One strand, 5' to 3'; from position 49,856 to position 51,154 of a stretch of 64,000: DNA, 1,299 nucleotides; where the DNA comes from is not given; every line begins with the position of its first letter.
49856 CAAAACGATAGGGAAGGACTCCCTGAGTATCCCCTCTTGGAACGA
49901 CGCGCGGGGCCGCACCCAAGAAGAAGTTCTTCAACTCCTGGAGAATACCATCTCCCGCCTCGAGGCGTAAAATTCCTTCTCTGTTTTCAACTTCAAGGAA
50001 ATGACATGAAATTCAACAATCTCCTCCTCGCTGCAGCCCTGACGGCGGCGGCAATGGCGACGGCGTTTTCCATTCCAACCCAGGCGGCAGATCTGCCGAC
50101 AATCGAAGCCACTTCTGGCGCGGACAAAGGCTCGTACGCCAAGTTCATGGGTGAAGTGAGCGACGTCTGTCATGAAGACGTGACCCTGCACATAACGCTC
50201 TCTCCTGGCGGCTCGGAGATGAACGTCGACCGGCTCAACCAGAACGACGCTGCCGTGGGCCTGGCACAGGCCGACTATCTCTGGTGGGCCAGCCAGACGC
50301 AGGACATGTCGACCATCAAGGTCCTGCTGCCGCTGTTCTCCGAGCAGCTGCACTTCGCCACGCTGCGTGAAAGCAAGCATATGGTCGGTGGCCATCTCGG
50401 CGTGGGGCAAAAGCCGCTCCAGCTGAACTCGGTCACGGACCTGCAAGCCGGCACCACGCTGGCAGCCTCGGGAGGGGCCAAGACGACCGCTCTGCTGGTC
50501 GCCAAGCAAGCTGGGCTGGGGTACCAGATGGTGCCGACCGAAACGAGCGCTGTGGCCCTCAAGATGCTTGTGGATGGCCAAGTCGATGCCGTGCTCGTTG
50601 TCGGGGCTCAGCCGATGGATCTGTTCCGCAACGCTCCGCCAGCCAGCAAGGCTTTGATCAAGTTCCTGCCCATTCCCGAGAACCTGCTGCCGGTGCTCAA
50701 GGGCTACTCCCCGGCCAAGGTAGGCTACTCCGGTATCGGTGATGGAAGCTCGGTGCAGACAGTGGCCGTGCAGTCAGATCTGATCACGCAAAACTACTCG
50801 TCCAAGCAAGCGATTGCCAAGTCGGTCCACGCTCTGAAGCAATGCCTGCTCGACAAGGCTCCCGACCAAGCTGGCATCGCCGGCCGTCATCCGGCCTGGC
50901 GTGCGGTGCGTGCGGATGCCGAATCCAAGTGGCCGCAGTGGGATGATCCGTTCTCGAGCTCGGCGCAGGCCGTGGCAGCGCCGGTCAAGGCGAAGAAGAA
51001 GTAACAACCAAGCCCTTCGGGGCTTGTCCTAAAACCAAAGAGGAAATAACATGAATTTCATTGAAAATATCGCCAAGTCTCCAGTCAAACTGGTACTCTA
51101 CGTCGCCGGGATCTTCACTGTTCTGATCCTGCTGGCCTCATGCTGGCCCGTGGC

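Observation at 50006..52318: High-GC moron island: TAXI-like periplasmic binding protein, SPFH/prohibitin and RyR-domain protein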

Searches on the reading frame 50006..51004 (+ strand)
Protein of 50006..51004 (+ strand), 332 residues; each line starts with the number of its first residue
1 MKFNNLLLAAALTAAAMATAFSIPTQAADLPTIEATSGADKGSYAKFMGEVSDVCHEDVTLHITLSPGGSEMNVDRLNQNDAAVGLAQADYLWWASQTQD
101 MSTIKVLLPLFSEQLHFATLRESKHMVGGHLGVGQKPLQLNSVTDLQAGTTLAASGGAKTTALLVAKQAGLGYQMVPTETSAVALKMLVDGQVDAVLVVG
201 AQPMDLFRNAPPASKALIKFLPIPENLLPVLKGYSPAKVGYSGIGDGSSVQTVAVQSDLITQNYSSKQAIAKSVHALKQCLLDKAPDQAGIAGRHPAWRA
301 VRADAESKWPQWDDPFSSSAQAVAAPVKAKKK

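Call 3: search_protein_families(library=pfam, proteins=[window:50006-51004:+], max_evalue=0.01)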
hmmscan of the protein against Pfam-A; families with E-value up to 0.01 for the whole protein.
window:50006-51004:+ (332 aa): 1 family
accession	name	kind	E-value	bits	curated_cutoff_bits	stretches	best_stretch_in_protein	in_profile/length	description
PF16868.10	NMT1_3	-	0.00021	21.4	27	1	66-268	37-238/289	NMT1-like family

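Call 4: search_protein_families(library=ncbifam, proteins=[window:50006-51004:+], max_evalue=0.01)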
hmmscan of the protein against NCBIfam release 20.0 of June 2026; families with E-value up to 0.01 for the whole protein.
window:50006-51004:+ (332 aa): 1 family
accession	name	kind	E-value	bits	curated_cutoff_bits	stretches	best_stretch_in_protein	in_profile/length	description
TIGR02122.1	TRAP_TAXI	subfamily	6.4e-10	38.4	84.35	1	1-270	1-274/320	TAXI family TRAP transporter solute-binding subunit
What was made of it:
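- On TAXI-TRAP solute-binding subunit (TIGR02122 / PF16868): PF16868 scores 21.4 bits against 27 (calls 3, 4).
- It scores below the curated TAXI cutoffs (calls 3, 4).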

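Call 6: search_protein_families(library=phrogs, proteins=[window:50006-51004:+], max_evalue=0.001)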
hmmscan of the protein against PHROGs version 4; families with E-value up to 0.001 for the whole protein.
window:50006-51004:+ (332 aa): 1 family
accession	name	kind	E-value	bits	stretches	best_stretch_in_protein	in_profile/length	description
phrog_6856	-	unknown function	4.4e-21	76.4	1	13-287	5-280/288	-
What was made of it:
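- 50006..51004 (+): g1: a secreted TAXI-fold periplasmic binding protein. It is the third and last gene of the module. Matches phrog_6856 (call 6).
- Pfam, NCBIfam and PHROG hits support all three family names (calls 3, 4, 6).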

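Call 7: search_dna_similar(query=window:50006-51004:+, collection=phages, mode=protein, max_rows=30)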
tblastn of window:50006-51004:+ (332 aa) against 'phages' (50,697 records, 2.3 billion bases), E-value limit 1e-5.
Records with a match: 10; places in all: 10; records where one place covers at least 80% of the query: 10.
Best place of each record, by identity: <60% 10.
By first word of the organism name: Ralstonia 8; Achromobacter 2.
By host as written in the record: Ralstonia solanacearum 4; Ralstonia pseudosolanacearum 2; - 2; Achromobacter animicus 2.
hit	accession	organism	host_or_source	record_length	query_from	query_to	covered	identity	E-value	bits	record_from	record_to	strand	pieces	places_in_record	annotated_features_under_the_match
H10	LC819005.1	Ralstonia phage FLC1-1B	Ralstonia pseudosolanacearum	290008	22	315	89%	30.8%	4e-27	117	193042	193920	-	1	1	hypothetical protein (x2)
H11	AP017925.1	Ralstonia phage RP31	Ralstonia solanacearum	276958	33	313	85%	32.1%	2e-29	124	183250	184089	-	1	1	hypothetical protein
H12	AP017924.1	Ralstonia phage RP12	Ralstonia solanacearum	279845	33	313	85%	32.1%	2e-29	124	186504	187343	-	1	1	hypothetical protein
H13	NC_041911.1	Ralstonia phage RP12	Ralstonia solanacearum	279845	33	313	85%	32.1%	2e-29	124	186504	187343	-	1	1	hypothetical protein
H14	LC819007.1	Ralstonia phage FLC4-3B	Ralstonia pseudosolanacearum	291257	22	315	89%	30.5%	1e-26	116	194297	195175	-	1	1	hypothetical protein (x2)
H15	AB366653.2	Ralstonia phage phiRSL1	-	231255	32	315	86%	26.1%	2e-18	92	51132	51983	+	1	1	TRAP transporter solute receptor like protein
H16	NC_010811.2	Ralstonia phage phiRSL1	-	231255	32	315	86%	26.1%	2e-18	92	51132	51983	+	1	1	TRAP transporter solute receptor like protein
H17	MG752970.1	Ralstonia phage RsoM2USA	Ralstonia solanacearum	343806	21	310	87%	25.3%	4e-16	85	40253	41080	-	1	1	hypothetical protein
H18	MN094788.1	Achromobacter phage Motura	Achromobacter animicus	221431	21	314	89%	24.6%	5e-22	102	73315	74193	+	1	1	transporter substrate-binding domain-containing protein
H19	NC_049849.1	Achromobacter phage Motura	Achromobacter animicus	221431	21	314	89%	24.6%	5e-22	102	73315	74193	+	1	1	transporter substrate-binding domain-containing protein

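Call 15: get_annotated_region(hit=H11, flank=4000)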
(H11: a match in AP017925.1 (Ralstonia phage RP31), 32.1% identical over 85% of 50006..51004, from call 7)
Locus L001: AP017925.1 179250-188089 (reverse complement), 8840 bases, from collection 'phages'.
description: Ralstonia phage RP31 DNA, complete genome.
organism: Ralstonia phage RP31 (NCBI taxid 1923890)
taxonomy: Viruses; Duplodnaviria; Heunggongvirae; Uroviricota; Caudoviricetes; Ripduovirus; Ripduovirus RP12
host: Ralstonia solanacearum; source: -; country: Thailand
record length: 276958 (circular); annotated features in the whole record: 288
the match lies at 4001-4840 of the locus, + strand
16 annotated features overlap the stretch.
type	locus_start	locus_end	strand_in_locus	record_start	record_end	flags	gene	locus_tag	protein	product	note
CDS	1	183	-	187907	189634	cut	-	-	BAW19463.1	hypothetical protein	ORF200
CDS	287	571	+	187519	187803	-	-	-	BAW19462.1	hypothetical protein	ORF199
CDS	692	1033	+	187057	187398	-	-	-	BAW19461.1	hypothetical protein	ORF198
CDS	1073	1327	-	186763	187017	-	-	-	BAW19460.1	hypothetical protein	ORF197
CDS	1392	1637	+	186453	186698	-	-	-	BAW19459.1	hypothetical protein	ORF196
CDS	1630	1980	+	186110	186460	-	-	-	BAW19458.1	hypothetical protein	ORF195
CDS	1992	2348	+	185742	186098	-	-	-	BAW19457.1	hypothetical protein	ORF194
CDS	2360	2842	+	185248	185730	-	-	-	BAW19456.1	hypothetical protein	ORF193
CDS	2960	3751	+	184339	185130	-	-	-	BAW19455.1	hypothetical protein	ORF192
CDS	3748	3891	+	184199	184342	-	-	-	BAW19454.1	hypothetical protein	ORF191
CDS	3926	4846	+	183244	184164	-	-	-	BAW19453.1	hypothetical protein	ORF190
CDS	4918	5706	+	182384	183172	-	-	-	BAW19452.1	hypothetical protein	ORF189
CDS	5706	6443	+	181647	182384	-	-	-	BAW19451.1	hypothetical protein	ORF188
CDS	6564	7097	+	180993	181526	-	-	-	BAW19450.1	hypothetical protein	ORF187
CDS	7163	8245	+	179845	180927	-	-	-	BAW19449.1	hypothetical protein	ORF186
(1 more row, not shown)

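Call 16: get_annotated_region(hit=H18, flank=4000)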
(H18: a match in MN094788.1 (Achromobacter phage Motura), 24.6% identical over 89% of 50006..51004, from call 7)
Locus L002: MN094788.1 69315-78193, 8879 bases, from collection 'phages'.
description: Achromobacter phage Motura, complete genome.
organism: Achromobacter phage Motura (NCBI taxid 2591403)
taxonomy: Viruses; Duplodnaviria; Heunggongvirae; Uroviricota; Caudoviricetes; Moturavirus; Moturavirus motura
host: Achromobacter animicus; source: soil; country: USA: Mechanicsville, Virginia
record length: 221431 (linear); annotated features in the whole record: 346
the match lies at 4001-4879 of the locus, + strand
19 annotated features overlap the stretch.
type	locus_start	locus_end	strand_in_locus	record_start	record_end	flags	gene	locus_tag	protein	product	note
CDS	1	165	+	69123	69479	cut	-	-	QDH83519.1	hypothetical protein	-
CDS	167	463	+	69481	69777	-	-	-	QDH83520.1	hypothetical protein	-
CDS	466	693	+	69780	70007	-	-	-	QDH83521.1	hypothetical protein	-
CDS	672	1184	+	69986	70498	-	-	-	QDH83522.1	polynucleotide kinase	-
CDS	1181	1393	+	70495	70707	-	-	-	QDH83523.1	hypothetical protein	-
CDS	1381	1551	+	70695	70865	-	-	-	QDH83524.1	hypothetical protein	-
CDS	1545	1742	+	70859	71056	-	-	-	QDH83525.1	hypothetical protein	-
CDS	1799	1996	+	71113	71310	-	-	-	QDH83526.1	hypothetical protein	-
CDS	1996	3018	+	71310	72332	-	-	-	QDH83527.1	hypothetical protein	-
CDS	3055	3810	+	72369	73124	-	-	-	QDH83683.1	hypothetical protein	-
CDS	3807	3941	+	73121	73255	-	-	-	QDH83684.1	hypothetical protein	-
CDS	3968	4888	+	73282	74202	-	-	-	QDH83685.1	transporter substrate-binding domain-containing protein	-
CDS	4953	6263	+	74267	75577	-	-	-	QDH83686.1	homospermidine synthase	-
CDS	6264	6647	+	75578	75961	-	-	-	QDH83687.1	hypothetical protein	-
CDS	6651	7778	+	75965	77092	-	-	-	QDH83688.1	glutathionylspermidine synthase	-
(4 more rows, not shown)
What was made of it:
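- Motura has polyamine synthases (call 16).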

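Call 18: search_protein_families(library=pfam, proteins=[L001:2960-3751:+, L001:3748-3891:+, L001:3926-4846:+, L001:4918-5706:+, L001:5706-6443:+, L002:3055-3810:+, L002:3807-3941:+, L002:3968-4888:+, L002:1996-3018:+, L001:7163-8245:+], max_evalue=0.01)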
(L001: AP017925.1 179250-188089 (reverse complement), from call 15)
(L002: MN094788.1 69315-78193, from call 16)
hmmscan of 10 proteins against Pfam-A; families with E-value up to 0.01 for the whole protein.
L001:2960-3751:+ (263 aa): 2 families
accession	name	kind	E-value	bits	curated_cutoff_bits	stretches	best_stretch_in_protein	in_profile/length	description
PF24073.1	DUF7365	-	0.006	17.1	27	0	79-136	15-74/101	Coiled-coil region of unknown function (DUF7365)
PF11932.13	DUF3450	-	0.0062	16.3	32.6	0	57-161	6-110/241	Protein of unknown function (DUF3450)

L001:3748-3891:+ (47 aa): 0 families

L001:3926-4846:+ (306 aa): 2 families
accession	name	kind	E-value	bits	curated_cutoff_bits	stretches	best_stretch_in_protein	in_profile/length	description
PF16868.10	NMT1_3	-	1.7e-07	31.6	27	1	54-253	32-230/289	NMT1-like family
PF09084.16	NMT1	-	0.0085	16.4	20.5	0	132-192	81-145/216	NMT1/THI5 like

L001:4918-5706:+ (262 aa): 2 families
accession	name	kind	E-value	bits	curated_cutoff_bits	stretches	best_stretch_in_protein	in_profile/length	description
PF13531.11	SBP_bac_11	-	3e-19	70.1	25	1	24-259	1-225/227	Bacterial extracellular solute-binding protein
PF01547.30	SBP_bac_1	-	0.00011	22.8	26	1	36-251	10-305/307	Bacterial extracellular solute-binding protein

L001:5706-6443:+ (245 aa): 1 family
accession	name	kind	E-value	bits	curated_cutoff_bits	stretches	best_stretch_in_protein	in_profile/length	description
PF00528.27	BPD_transp_1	-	1.4e-08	35.1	26.4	1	61-239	3-178/184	Binding-protein-dependent transport system inner membrane component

L002:3055-3810:+ (251 aa): 0 families

L002:3807-3941:+ (44 aa): 1 family
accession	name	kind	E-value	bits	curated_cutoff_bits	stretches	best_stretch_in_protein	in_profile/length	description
PF11021.13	DUF2613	-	0.008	16.7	22.1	1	6-37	12-45/55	Protein of unknown function (DUF2613)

L002:3968-4888:+ (306 aa): 2 families
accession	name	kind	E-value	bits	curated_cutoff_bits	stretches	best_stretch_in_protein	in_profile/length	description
PF16868.10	NMT1_3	-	1.1e-12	48.6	27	1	26-227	1-203/289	NMT1-like family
PF09084.16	NMT1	-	0.0056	17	20.5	0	130-218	75-173/216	NMT1/THI5 like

L002:1996-3018:+ (340 aa): 0 families

L001:7163-8245:+ (360 aa): 0 families
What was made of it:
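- On TAXI-TRAP solute-binding subunit (TIGR02122 / PF16868): More distant relatives in the same subfamily do pass PF16868: Motura at 48.6 bits and RP31 at 31.6 bits (call 18).
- RP31 has an ABC binding protein and permease (call 18).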

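Call 19: find_homologous_proteins(query=window:50006-51004:+, max_evalue=0.00001)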
Query window:50006-51004:+ (332 aa): 5 proteins with E <= 0.00001 among 8000 candidates.
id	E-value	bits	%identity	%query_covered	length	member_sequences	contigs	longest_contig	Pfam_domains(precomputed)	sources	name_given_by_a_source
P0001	2.1e-212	722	100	100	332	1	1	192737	-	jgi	jgi:TRAP-type uncharacterized transport system substrate-binding protein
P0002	3.1e-102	360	51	95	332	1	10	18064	PF16868.11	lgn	-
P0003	9.0e-102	359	54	100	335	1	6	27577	-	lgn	-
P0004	8.5e-100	352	54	95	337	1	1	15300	-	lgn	-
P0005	3.1e-99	350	52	100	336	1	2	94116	PF16868.11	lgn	-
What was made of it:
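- Checked: Its start is supported by an AAGGAA ribosome-binding site, by the starts of its homologs, and by an identical 332-aa JGI gene call (call 19).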

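Call 20: find_encoding_contigs(protein=P0001, flank=10000, max_places=3)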
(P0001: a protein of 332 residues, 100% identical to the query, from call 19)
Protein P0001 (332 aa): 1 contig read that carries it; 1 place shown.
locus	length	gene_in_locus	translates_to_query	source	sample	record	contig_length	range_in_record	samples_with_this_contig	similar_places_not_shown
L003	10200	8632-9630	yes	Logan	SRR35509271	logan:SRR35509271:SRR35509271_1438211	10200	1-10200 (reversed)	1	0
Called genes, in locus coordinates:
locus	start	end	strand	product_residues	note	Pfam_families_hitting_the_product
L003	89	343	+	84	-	-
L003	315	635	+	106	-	-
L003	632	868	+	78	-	-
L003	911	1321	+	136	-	-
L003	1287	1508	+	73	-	-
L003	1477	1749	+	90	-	-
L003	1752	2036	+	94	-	-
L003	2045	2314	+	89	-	-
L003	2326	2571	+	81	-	-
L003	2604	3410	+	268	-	-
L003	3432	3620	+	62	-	-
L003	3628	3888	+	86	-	-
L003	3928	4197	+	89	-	-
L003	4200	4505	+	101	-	-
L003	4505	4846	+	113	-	-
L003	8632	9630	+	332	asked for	-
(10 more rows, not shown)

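Call 21: find_encoding_contigs(protein=P0005, flank=10000, max_places=3)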
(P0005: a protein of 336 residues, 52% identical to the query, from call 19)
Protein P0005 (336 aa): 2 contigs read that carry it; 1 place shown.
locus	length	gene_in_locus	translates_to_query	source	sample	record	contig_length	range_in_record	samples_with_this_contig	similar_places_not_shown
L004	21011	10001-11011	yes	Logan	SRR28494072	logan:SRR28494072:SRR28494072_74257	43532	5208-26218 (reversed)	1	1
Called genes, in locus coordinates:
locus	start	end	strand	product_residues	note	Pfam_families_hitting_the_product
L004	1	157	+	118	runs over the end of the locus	-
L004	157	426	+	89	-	PF14216:DUF4326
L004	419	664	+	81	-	-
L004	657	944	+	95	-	-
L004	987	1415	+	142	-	-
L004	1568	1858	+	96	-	-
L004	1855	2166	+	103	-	-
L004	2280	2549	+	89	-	-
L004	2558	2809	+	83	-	-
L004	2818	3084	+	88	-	-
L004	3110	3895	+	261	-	-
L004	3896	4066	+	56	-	-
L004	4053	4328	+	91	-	-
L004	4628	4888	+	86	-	-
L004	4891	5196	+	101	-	-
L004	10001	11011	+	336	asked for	PF16868:NMT1_3 (faint)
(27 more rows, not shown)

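Call 22: find_encoding_contigs(protein=P0003, flank=10000, max_places=3)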
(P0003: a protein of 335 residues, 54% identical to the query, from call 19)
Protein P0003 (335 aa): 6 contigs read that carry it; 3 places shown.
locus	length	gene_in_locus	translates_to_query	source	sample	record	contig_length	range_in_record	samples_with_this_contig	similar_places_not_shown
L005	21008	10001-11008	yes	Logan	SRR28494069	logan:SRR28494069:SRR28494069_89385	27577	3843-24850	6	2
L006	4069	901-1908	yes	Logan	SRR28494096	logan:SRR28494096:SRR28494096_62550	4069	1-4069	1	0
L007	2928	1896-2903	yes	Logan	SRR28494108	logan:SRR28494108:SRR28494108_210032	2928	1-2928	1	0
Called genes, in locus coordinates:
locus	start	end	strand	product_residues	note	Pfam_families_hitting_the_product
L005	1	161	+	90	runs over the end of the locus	-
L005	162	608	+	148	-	PF08719:NADAR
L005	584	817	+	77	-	-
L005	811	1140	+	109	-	-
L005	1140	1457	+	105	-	-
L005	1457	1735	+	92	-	PF14216:DUF4326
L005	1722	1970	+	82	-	-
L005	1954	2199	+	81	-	-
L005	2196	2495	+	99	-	-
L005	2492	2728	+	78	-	-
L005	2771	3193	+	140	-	-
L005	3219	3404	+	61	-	-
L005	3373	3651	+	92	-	-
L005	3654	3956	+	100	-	-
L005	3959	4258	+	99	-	-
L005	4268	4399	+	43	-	-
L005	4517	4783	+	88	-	-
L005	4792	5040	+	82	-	-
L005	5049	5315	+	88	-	-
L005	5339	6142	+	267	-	-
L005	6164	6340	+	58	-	-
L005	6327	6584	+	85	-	-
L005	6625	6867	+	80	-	-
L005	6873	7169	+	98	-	-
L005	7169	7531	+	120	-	-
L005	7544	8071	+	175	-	-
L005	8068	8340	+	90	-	-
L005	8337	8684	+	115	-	-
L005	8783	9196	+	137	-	PF19698:DUF6197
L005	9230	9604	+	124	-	PF19698:DUF6197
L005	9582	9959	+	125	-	PF19698:DUF6197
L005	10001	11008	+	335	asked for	-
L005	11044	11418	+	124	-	-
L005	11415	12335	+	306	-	PF01145:Band_7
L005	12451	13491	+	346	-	-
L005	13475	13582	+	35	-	-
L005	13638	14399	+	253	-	PF00149:Metallophos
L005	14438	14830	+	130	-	-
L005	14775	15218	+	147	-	-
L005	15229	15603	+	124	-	-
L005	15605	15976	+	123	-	-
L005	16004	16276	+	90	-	-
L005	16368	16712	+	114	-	PF03819:MazG (weak)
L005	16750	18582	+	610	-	PF00317:Ribonuc_red_lgN, PF02867:Ribonuc_red_lgC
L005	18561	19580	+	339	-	PF00961:LAGLIDADG_1 (faint)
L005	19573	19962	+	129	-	PF18909:dGTP_diPhyd_N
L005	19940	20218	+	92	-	PF23858:DUF7220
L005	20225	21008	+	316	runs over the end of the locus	PF00268:Ribonuc_red_sm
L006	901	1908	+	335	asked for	-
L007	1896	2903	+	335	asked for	-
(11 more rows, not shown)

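Call 30: find_encoding_contigs(protein=P0002, flank=10000, max_places=4)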
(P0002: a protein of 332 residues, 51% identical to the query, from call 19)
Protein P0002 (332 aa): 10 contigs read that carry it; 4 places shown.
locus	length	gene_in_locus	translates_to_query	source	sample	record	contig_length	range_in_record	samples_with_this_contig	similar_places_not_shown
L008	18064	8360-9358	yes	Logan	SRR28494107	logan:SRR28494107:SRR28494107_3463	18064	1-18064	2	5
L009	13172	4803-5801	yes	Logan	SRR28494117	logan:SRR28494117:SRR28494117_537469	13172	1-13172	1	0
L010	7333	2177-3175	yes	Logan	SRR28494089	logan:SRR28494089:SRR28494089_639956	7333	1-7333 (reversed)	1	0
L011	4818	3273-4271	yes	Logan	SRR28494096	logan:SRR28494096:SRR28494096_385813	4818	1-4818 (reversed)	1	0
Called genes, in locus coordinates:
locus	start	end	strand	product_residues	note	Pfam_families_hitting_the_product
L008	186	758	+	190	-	PF00476:DNA_pol_A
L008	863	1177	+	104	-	-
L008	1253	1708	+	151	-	-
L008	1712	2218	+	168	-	-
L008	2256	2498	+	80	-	-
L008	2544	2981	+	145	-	-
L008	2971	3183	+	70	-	-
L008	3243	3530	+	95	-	-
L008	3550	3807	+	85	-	-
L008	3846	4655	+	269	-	-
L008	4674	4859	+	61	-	-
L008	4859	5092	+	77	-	-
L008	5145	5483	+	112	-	-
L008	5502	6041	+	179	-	-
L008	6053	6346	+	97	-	-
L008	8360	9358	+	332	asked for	PF16868:NMT1_3 (weak)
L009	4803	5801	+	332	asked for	PF16868:NMT1_3 (weak)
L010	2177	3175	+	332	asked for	PF16868:NMT1_3 (weak)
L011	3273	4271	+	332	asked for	PF16868:NMT1_3 (weak)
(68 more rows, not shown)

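Call 31: find_encoding_contigs(protein=P0004, flank=10000, max_places=3)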
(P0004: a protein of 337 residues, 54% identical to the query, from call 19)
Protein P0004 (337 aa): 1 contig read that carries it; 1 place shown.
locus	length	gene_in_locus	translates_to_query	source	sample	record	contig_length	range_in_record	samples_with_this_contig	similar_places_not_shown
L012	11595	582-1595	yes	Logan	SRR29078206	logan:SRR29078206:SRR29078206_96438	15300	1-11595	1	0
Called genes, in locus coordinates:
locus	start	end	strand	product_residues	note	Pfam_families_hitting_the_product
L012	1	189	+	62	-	?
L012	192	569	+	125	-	PF19698:DUF6197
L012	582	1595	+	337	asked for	-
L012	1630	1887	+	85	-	-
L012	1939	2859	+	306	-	PF01145:Band_7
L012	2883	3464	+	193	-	PF02945:Endonuclease_7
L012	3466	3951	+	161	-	PF02945:Endonuclease_7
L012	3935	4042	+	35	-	-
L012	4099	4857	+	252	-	PF00149:Metallophos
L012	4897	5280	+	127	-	-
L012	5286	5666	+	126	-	-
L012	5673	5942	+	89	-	-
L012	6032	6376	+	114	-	PF03819:MazG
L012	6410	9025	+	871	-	PF21995:RNR-II_ins_dom (weak), PF14890:Intein_splicing, PF13392:HNH_3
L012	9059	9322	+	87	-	-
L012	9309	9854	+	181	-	PF18909:dGTP_diPhyd_N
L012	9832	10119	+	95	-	PF23858:DUF7220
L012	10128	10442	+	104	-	-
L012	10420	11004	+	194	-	-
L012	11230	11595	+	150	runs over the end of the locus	PF00383:dCMP_cyt_deam_1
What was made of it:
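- It is variably present, as anti-defence genes usually are (calls 21, 22, 30, 31).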

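Call 41: search_protein_families(library=padloc, proteins=[window:50006-51004:+], max_evalue=0.01)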
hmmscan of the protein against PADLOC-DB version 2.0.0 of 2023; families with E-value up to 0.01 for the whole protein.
window:50006-51004:+ (332 aa): 0 families
